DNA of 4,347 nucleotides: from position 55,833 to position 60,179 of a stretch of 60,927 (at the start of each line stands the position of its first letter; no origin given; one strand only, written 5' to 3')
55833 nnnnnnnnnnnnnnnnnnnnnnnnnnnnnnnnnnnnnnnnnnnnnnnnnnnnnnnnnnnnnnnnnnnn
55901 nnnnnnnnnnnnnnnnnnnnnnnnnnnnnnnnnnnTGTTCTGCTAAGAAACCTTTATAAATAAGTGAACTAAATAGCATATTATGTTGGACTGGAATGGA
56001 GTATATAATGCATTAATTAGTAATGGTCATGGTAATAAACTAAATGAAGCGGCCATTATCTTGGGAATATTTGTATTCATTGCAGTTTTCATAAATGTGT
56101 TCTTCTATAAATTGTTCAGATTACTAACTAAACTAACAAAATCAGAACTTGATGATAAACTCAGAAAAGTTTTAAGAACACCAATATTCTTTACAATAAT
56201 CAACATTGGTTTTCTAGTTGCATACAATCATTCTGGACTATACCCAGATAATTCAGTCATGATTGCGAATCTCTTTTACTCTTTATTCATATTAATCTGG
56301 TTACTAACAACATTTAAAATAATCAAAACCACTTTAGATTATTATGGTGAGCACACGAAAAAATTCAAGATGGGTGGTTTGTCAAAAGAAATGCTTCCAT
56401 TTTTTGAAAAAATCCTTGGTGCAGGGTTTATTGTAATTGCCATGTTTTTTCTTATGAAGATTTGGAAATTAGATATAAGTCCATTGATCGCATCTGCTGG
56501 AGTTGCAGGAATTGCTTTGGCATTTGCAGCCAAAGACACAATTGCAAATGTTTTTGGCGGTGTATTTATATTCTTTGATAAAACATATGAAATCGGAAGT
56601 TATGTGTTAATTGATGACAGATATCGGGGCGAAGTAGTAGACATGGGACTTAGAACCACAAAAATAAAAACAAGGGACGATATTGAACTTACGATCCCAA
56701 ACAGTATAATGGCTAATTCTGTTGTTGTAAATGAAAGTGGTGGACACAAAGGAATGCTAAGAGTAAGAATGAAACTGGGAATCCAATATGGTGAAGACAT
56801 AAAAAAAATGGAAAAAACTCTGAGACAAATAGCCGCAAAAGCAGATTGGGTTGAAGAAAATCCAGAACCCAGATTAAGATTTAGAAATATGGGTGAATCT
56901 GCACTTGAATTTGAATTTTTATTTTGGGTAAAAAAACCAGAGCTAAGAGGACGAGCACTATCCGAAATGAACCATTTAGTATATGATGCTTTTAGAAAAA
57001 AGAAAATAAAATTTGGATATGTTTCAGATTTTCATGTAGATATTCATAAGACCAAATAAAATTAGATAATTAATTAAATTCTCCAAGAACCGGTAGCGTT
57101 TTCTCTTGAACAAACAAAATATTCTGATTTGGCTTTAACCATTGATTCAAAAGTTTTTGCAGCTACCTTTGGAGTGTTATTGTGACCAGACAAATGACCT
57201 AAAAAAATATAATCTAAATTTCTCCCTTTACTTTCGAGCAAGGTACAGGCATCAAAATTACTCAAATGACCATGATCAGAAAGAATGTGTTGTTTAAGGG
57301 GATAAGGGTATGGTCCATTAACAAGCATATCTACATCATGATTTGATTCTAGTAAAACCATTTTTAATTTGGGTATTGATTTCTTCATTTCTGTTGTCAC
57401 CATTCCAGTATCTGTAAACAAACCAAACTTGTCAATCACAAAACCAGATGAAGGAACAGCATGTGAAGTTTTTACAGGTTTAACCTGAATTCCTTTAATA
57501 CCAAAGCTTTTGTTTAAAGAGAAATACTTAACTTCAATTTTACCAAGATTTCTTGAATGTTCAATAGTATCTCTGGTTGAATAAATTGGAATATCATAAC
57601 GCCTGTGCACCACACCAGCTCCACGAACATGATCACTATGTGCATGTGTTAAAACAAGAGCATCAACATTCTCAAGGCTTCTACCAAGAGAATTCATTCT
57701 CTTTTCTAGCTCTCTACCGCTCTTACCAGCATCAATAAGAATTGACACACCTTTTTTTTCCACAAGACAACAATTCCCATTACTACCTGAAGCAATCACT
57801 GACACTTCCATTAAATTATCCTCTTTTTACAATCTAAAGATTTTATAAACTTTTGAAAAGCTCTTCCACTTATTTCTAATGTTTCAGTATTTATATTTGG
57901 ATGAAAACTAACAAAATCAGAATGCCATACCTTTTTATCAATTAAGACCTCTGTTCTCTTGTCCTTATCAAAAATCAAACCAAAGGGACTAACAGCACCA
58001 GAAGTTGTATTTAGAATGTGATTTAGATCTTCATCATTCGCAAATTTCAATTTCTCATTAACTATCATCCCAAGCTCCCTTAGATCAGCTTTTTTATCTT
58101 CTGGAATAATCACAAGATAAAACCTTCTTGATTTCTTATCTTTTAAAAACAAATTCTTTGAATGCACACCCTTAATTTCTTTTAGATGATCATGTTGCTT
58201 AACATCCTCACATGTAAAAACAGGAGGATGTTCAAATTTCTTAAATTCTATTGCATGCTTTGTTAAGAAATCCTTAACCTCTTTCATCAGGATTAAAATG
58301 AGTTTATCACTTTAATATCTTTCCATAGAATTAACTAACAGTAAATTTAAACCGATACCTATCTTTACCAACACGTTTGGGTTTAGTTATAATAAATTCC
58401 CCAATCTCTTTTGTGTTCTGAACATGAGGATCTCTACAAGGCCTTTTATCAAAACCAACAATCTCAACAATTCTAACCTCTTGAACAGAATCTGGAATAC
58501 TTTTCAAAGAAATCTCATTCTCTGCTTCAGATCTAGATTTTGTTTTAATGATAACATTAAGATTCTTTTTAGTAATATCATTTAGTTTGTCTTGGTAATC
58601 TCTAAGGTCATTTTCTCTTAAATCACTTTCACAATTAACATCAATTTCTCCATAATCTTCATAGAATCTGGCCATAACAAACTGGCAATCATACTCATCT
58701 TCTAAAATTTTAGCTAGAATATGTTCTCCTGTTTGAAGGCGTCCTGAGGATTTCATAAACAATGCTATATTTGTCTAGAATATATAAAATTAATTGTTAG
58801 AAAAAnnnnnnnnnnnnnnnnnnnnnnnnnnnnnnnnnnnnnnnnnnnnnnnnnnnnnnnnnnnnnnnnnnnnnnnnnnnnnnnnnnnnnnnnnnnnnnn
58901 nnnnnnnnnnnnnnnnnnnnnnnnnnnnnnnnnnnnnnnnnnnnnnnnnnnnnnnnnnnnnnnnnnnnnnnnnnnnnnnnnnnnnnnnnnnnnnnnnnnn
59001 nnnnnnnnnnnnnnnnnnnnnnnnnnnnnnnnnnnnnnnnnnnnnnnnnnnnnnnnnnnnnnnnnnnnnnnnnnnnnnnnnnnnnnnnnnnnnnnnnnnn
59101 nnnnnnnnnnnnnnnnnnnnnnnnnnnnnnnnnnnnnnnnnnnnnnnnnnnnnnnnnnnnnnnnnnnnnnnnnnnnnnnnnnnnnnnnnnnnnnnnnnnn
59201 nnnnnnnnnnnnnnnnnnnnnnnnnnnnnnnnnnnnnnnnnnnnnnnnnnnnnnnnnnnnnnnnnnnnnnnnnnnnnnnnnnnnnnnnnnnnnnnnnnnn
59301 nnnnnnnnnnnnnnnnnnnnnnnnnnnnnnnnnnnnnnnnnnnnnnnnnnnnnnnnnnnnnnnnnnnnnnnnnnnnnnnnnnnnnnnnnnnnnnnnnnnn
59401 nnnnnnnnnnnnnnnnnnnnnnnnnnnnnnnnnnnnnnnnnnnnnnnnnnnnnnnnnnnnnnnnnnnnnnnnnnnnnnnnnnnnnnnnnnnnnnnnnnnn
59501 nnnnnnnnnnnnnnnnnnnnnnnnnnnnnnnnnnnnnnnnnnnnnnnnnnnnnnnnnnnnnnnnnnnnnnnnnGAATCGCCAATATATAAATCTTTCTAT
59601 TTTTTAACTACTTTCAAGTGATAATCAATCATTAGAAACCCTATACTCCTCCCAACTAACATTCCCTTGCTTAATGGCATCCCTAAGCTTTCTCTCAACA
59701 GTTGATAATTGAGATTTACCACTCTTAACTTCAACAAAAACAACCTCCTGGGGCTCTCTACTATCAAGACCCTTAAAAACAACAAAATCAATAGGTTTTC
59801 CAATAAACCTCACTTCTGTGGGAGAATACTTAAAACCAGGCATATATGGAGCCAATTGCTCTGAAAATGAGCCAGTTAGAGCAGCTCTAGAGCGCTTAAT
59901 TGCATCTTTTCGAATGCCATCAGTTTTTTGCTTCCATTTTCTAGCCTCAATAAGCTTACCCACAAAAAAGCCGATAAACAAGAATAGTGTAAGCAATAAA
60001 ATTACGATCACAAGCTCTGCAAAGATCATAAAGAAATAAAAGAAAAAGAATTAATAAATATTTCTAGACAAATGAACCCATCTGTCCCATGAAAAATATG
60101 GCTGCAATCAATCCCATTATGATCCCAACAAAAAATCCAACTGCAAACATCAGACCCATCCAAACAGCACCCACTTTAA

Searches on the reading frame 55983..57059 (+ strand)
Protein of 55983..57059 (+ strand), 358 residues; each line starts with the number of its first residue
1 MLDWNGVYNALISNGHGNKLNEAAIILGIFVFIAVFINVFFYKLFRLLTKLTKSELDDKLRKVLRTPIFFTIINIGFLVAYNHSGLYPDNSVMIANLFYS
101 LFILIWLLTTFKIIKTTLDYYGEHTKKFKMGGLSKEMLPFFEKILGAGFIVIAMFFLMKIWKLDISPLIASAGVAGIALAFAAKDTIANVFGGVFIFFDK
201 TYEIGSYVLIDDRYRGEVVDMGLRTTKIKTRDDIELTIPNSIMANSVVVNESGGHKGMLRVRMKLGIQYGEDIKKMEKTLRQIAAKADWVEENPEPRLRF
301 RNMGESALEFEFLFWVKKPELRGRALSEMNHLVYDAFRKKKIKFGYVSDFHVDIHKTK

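Call 45: search_protein_families(library=pfam, proteins=[window:55983-57059:+], max_evalue=0.0001)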
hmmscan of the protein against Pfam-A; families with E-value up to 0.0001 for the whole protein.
window:55983-57059:+ (358 aa): 2 families
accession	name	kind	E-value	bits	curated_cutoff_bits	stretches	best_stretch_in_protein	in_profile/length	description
PF00924.24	MS_channel_2nd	-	2.1e-15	57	20.2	1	185-252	1-67/68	Mechanosensitive ion channel, beta-domain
PF21082.3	MS_channel_3rd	-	2.3e-11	44.4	21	1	262-344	2-88/88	Mechanosensitive ion channel MscS, C-terminal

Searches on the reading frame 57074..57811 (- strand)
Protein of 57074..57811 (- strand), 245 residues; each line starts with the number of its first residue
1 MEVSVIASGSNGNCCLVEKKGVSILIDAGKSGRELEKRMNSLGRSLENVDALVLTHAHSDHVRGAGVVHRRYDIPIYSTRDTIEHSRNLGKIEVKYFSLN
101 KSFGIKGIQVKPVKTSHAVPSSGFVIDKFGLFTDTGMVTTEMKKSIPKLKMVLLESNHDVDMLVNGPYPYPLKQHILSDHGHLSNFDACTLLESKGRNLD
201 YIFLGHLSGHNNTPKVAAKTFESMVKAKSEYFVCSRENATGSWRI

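Call 45: search_protein_families(library=pfam, proteins=[window:57074-57811:-], max_evalue=0.0001)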
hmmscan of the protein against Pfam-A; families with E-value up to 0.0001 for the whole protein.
window:57074-57811:- (245 aa): 4 families
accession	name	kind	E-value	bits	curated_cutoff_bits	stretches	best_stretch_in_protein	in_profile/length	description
PF12706.13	Lactamase_B_2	-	1e-16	61.6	27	1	24-193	3-188/200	Beta-lactamase superfamily domain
PF00753.33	Lactamase_B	-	8.5e-16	58.9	22.7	1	10-95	4-90/196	Metallo-beta-lactamase superfamily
PF13483.12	Lactamase_B_3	-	2.6e-06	28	24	1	12-119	7-84/160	Beta-lactamase superfamily domain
PF16661.11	Lactamase_B_6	-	5.3e-06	26.4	27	1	16-83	1-76/193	Metallo-beta-lactamase superfamily domain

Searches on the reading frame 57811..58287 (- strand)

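Call 45: search_protein_families(library=pfam, proteins=[window:57811-58287:-], max_evalue=0.0001)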
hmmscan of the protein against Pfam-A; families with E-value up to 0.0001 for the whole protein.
window:57811-58287:- (158 aa): 1 family
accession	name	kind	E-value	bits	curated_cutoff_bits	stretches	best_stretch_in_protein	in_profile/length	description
PF04073.20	tRNA_edit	-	1.4e-25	90.2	25.5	1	20-147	1-123/123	Aminoacyl-tRNA editing domain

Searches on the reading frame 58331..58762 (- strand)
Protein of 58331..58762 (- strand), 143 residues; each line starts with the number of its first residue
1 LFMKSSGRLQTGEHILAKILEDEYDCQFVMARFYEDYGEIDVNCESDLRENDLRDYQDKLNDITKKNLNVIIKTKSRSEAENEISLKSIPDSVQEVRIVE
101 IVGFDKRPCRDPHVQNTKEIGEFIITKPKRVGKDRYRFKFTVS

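Call 45: search_protein_families(library=pfam, proteins=[window:58331-58762:-], max_evalue=0.0001)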
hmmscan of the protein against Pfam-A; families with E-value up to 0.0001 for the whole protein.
window:58331-58762:- (143 aa): 1 family
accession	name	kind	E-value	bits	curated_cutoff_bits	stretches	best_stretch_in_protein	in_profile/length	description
PF07973.19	tRNA_SAD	-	2.9e-10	40.4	24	1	96-137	1-42/44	Threonyl and Alanyl tRNA synthetase second additional domain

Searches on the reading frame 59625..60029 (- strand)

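Call 45: search_protein_families(library=pfam, proteins=[window:59625-60029:-], max_evalue=0.0001)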
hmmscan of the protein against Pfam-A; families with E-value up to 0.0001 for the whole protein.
window:59625-60029:- (134 aa): 1 family
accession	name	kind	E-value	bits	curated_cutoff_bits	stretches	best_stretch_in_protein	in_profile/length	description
PF10107.15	Endonuc_Holl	-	2.2e-37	128.8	23.8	1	30-130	56-158/159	Endonuclease related to archaeal Holliday junction resolvase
